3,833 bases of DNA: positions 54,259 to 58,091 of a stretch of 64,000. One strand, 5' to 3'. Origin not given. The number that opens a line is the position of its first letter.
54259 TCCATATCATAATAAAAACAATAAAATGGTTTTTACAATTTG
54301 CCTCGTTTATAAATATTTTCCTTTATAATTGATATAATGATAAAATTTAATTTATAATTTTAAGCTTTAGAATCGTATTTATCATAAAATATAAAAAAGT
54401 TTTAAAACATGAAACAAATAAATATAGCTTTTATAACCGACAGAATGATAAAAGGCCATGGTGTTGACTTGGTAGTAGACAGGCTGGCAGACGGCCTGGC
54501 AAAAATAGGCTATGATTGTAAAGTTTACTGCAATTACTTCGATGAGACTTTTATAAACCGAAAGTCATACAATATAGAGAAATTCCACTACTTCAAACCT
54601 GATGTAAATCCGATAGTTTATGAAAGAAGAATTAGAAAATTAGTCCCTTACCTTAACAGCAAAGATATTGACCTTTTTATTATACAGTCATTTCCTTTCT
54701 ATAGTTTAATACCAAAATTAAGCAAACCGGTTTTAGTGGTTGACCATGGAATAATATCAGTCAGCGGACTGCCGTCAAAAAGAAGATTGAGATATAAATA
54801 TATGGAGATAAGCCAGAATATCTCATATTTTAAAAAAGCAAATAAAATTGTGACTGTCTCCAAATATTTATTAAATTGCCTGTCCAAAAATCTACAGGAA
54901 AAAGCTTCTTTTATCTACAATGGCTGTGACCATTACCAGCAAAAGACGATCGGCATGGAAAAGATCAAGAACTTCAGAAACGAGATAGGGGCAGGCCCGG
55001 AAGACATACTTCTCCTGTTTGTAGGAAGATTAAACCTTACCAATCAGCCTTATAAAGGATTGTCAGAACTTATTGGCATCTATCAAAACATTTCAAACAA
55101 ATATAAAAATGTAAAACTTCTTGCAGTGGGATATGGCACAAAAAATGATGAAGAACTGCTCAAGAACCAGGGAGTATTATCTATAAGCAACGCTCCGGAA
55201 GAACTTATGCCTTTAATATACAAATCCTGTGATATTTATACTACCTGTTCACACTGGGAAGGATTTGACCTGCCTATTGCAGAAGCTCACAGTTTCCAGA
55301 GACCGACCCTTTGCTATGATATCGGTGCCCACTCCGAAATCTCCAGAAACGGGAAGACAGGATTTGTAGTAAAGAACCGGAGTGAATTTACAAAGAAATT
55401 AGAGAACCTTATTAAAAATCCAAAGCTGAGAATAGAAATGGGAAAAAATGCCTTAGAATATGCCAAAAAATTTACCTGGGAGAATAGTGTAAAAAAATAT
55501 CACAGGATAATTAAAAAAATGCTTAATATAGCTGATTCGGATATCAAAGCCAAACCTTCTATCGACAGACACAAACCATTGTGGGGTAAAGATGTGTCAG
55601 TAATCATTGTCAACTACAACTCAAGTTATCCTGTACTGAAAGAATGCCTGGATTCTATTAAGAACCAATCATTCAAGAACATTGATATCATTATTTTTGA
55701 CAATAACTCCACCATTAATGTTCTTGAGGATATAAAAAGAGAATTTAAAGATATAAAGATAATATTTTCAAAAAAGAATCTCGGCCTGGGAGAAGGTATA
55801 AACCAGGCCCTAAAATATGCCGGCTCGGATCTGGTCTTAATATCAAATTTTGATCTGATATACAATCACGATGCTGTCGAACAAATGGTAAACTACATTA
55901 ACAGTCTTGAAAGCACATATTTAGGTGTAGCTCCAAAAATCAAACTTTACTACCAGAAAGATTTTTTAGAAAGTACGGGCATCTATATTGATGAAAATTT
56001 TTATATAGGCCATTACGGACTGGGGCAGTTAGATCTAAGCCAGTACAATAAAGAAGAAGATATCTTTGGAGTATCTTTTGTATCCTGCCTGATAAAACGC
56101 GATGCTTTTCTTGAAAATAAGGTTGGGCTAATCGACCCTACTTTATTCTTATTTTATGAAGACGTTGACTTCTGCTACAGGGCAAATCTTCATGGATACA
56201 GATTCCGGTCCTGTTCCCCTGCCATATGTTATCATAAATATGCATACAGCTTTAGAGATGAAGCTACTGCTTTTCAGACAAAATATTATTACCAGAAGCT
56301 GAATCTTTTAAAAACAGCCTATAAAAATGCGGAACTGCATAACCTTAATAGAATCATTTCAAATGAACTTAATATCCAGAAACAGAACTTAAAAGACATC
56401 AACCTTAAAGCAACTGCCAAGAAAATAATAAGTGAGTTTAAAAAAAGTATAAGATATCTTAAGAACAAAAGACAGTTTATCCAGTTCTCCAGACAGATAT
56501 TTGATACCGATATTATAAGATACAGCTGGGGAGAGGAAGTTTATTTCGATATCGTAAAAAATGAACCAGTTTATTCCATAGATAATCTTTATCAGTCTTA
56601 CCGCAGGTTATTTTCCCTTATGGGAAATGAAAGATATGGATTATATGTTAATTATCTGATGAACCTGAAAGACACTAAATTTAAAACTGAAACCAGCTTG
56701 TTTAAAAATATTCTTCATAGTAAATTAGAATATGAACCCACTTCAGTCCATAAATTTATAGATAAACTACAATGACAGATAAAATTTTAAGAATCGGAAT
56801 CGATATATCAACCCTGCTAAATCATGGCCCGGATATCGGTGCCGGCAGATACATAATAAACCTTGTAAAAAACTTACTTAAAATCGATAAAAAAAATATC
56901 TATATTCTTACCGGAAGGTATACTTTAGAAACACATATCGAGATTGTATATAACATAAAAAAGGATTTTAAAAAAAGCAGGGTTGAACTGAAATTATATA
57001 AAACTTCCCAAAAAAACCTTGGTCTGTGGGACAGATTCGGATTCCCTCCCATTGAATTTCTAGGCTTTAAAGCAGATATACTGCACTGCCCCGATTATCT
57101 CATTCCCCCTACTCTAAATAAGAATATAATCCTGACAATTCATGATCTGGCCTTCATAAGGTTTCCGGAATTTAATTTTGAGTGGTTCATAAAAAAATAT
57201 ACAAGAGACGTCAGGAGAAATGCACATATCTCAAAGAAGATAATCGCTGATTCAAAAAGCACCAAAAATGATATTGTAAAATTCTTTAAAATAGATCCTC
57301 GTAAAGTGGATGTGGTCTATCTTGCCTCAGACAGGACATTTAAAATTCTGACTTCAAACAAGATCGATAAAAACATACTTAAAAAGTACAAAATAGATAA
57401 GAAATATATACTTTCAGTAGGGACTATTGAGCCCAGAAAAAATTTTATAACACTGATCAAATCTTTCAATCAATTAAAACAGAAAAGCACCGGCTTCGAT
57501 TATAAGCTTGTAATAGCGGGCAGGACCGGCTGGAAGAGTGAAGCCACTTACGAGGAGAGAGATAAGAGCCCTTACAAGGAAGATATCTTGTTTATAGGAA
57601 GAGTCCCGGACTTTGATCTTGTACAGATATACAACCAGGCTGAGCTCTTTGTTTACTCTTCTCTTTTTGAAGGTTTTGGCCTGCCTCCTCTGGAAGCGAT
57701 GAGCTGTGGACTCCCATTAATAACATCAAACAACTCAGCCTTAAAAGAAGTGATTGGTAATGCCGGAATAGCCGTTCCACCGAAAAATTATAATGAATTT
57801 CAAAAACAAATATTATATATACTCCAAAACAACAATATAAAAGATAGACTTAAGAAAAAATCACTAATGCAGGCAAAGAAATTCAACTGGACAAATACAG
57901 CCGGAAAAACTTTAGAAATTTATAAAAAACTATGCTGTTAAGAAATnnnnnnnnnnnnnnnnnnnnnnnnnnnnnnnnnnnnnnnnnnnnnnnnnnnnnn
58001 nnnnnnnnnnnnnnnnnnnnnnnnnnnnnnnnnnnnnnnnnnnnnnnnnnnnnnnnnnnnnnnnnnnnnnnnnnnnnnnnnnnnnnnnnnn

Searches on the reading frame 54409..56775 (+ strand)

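Call 27: search_protein_families(library=pfam, proteins=[window:54409-56775:+], max_evalue=0.001)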
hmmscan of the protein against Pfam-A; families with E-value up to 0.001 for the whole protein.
window:54409-56775:+ (788 aa): 6 families
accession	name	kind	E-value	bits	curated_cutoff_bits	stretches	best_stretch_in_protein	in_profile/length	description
PF00535.33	Glycos_transf_2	-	6.8e-24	85.1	23.3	1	397-507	1-114/168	Glycosyl transferase family 2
PF00534.26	Glycos_transf_1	-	5.4e-22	78.6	26.4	1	187-348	3-169/172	Glycosyl transferases group 1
PF13692.12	Glyco_trans_1_4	-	2.7e-17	63.8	27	1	201-337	3-142/142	Glycosyl transferases group 1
PF13439.12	Glyco_transf_4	-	2.4e-11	44.4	28.5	1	18-175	3-168/170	Glycosyltransferase Family 4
PF13641.12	Glyco_tranf_2_3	-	1.6e-10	41.8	27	1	395-610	2-212/230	Glycosyltransferase like family 2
PF13524.12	Glyco_trans_1_2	-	0.00015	22.2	25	1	255-363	28-141/144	Glycosyl transferase-like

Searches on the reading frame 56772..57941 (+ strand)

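Call 27: search_protein_families(library=pfam, proteins=[window:56772-57941:+], max_evalue=0.001)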
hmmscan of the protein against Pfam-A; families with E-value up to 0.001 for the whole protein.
window:56772-57941:+ (389 aa): 5 families
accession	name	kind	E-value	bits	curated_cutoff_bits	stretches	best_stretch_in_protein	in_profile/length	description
PF00534.26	Glycos_transf_1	-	1e-35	123.3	26.4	1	204-363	7-168/172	Glycosyl transferases group 1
PF13692.12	Glyco_trans_1_4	-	1e-28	100.8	27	1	211-353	2-142/142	Glycosyl transferases group 1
PF13439.12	Glyco_transf_4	-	1.8e-09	38.3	28.5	1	23-184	3-164/170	Glycosyltransferase Family 4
PF20706.3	GT4-conflict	-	1.1e-07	31.7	26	1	222-335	211-324/385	Family 4 Glycosyltransferase in conflict systems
PF13524.12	Glyco_trans_1_2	-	8.5e-07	29.5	25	1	234-362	8-123/144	Glycosyl transferase-like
